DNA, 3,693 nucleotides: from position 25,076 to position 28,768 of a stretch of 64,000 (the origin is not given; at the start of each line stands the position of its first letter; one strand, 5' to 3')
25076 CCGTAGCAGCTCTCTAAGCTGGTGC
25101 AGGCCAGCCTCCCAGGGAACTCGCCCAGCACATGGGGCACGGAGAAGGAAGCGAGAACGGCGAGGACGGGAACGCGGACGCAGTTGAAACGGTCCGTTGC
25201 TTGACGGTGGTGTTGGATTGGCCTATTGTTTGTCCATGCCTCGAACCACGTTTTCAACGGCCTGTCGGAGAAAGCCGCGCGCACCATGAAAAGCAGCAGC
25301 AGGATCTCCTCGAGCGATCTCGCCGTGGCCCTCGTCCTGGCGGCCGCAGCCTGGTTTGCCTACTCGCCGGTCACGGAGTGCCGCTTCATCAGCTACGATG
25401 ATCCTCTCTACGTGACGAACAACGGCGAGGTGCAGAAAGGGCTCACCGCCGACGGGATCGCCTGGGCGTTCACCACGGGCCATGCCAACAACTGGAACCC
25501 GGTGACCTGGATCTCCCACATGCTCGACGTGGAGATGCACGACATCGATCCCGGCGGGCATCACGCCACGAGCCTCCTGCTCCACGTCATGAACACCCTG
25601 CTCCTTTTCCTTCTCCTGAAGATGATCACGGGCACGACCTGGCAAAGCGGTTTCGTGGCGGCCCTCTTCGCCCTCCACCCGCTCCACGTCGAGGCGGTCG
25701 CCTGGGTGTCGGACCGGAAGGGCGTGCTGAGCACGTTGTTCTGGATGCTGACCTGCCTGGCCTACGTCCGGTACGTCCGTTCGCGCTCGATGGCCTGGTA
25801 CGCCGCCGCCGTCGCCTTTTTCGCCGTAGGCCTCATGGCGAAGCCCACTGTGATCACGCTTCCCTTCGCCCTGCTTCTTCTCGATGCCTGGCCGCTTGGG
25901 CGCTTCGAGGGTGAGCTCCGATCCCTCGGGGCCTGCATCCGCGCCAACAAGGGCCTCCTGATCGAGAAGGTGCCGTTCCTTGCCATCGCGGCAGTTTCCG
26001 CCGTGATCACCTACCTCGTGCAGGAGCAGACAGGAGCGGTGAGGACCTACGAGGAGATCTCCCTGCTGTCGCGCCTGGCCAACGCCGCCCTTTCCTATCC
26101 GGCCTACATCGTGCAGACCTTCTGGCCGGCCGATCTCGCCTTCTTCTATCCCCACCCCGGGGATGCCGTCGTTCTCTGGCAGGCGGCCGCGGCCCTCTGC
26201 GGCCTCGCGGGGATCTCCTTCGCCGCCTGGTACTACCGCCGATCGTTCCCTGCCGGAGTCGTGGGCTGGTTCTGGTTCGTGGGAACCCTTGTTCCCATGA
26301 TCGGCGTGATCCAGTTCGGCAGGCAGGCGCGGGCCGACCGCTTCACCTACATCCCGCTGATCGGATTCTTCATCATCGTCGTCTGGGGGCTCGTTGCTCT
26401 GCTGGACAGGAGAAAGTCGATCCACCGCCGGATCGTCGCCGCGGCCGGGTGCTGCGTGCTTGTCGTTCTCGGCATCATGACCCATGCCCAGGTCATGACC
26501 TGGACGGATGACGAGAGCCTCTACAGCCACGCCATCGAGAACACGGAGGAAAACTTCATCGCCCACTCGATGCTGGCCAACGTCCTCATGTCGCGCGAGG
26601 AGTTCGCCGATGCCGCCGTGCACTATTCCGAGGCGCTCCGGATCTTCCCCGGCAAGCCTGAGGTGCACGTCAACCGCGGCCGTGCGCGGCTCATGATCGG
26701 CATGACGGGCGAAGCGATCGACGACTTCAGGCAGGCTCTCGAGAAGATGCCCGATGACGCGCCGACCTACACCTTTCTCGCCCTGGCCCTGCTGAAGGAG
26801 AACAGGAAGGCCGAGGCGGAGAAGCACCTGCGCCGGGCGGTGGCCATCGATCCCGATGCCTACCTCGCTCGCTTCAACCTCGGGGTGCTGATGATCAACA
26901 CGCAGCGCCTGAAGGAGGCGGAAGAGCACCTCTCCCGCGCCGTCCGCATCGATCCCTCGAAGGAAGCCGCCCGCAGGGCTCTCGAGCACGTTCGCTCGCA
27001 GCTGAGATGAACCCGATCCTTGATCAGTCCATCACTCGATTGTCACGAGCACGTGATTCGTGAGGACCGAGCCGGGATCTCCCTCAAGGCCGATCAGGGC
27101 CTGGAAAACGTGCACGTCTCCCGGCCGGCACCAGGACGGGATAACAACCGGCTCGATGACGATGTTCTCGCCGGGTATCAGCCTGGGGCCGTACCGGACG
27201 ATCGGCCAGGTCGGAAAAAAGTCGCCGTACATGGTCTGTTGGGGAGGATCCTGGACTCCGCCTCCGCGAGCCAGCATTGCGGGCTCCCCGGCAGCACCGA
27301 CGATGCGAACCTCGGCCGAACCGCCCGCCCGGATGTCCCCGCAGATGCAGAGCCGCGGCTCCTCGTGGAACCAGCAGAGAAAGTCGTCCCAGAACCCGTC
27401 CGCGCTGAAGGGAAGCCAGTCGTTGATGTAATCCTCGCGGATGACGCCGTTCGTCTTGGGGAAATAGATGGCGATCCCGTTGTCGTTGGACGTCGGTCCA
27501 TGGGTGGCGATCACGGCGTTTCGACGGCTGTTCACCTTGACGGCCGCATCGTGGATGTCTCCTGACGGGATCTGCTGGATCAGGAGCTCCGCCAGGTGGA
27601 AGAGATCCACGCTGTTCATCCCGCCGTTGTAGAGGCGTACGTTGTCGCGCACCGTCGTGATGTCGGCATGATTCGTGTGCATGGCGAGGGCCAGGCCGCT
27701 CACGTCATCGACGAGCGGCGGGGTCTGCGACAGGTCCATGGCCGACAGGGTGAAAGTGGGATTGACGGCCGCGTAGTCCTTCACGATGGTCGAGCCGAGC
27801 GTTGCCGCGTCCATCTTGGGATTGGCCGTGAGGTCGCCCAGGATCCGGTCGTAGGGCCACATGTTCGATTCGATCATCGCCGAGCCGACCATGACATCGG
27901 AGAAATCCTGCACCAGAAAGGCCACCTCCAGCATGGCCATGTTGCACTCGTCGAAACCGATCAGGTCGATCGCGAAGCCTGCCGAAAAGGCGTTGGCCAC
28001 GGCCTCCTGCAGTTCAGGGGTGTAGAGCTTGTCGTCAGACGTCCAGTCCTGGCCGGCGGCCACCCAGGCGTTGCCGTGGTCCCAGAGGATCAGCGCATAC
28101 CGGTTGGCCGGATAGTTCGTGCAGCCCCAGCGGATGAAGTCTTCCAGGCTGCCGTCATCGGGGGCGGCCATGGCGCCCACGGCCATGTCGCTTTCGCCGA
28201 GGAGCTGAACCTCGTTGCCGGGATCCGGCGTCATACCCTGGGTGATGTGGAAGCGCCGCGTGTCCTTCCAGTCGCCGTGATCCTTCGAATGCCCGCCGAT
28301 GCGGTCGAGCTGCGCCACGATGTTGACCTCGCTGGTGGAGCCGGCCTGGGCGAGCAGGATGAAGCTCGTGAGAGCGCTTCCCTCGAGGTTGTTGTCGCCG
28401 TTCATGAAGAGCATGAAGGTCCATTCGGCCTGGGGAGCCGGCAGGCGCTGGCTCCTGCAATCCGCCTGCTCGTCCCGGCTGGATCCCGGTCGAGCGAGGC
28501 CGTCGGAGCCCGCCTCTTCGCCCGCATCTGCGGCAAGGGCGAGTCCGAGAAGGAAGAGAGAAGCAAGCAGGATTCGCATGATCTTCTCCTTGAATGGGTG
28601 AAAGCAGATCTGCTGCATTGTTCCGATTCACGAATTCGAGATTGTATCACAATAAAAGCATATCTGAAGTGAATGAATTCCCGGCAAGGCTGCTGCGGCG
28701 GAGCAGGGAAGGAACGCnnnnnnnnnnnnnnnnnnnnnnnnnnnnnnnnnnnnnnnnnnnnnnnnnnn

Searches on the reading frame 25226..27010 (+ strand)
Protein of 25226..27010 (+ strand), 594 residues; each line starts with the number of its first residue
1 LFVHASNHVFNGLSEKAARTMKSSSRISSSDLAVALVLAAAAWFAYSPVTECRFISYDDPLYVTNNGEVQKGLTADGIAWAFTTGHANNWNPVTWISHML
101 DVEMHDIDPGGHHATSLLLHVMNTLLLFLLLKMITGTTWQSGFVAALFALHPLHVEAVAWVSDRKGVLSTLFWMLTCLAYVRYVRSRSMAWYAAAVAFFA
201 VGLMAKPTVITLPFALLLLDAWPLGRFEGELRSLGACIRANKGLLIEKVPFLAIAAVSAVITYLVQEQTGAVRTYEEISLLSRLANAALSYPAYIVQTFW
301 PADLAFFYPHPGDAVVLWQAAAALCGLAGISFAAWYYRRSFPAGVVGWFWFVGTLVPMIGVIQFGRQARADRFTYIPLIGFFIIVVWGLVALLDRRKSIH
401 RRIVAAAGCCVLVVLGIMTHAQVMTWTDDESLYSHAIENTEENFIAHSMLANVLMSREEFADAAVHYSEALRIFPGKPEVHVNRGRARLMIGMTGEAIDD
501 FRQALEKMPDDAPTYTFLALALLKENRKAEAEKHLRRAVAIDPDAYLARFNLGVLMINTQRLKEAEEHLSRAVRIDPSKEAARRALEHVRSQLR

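Call 24: search_protein_families(library=pfam, proteins=[window:25226-27010:+], max_evalue=0.00001)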
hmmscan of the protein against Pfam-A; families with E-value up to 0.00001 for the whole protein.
window:25226-27010:+ (594 aa): 14 families
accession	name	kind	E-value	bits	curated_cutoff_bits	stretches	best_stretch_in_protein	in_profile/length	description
PF07719.23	TPR_2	-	9.4e-25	85.1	27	0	515-544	4-33/34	Tetratricopeptide repeat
PF00515.34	TPR_1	-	7.1e-21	73.5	27.8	0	512-544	1-33/34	Tetratricopeptide repeat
PF14559.12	TPR_19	-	6.9e-17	62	25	2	522-584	1-63/68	Tetratricopeptide repeat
PF13414.12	TPR_11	-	3e-16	59.3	26.8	0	452-490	2-40/42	TPR repeat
PF13432.12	TPR_16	-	7.3e-14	52.3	32.7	1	518-578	3-63/65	Tetratricopeptide repeat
PF13431.12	TPR_17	-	5.8e-13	48.4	24.4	0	535-567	2-34/34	Tetratricopeptide repeat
PF13181.12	TPR_8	-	2.1e-11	43.5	25.7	0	512-544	1-33/34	Tetratricopeptide repeat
PF13424.12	TPR_12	-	2.6e-11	44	30.1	0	446-506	5-73/77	Tetratricopeptide repeat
PF13428.12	TPR_14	-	5.1e-11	42.6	23.5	0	517-554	6-43/44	Tetratricopeptide repeat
PF13371.12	TPR_9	-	8e-09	35.8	35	0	452-512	3-63/73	Tetratricopeptide repeat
PF13231.12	PMT_2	-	3.2e-08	34.4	26.1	1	116-218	28-127/160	Dolichyl-phosphate-mannose-protein mannosyltransferase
PF24575.1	TPR_Slam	-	2.3e-06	28.4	35.2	0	492-534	61-103/104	Surface lipoprotein assembly modifier, N-terminal TPR repeats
PF14561.12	TPR_20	-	6.8e-06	26.8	25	0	534-586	10-64/90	Tetratricopeptide repeat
PF13374.12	TPR_10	-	8.8e-06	26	27.5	0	514-541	4-31/42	Tetratricopeptide repeat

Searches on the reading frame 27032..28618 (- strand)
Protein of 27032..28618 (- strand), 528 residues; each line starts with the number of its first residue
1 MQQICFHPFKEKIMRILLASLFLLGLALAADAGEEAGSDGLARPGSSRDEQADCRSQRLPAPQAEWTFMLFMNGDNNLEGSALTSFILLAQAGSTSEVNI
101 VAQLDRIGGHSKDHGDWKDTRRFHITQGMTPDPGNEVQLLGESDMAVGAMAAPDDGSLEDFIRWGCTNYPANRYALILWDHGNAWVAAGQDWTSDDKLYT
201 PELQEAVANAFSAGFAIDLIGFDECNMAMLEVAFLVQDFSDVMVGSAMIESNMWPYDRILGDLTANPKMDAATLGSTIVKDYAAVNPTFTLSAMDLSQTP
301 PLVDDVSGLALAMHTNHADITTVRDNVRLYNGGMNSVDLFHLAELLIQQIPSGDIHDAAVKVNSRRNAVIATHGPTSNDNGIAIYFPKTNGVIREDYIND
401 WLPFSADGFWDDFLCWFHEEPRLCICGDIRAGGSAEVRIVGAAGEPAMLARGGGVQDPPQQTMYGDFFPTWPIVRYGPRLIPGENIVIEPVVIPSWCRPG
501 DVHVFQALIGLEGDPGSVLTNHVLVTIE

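Call 24: search_protein_families(library=pfam, proteins=[window:27032-28618:-], max_evalue=0.00001)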
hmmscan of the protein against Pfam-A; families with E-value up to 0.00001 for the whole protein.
window:27032-28618:- (528 aa): 1 family
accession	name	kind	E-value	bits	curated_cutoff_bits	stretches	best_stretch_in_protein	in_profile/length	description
PF03415.19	Peptidase_C11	-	1e-31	111.2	25.8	1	71-414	2-356/359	Clostripain family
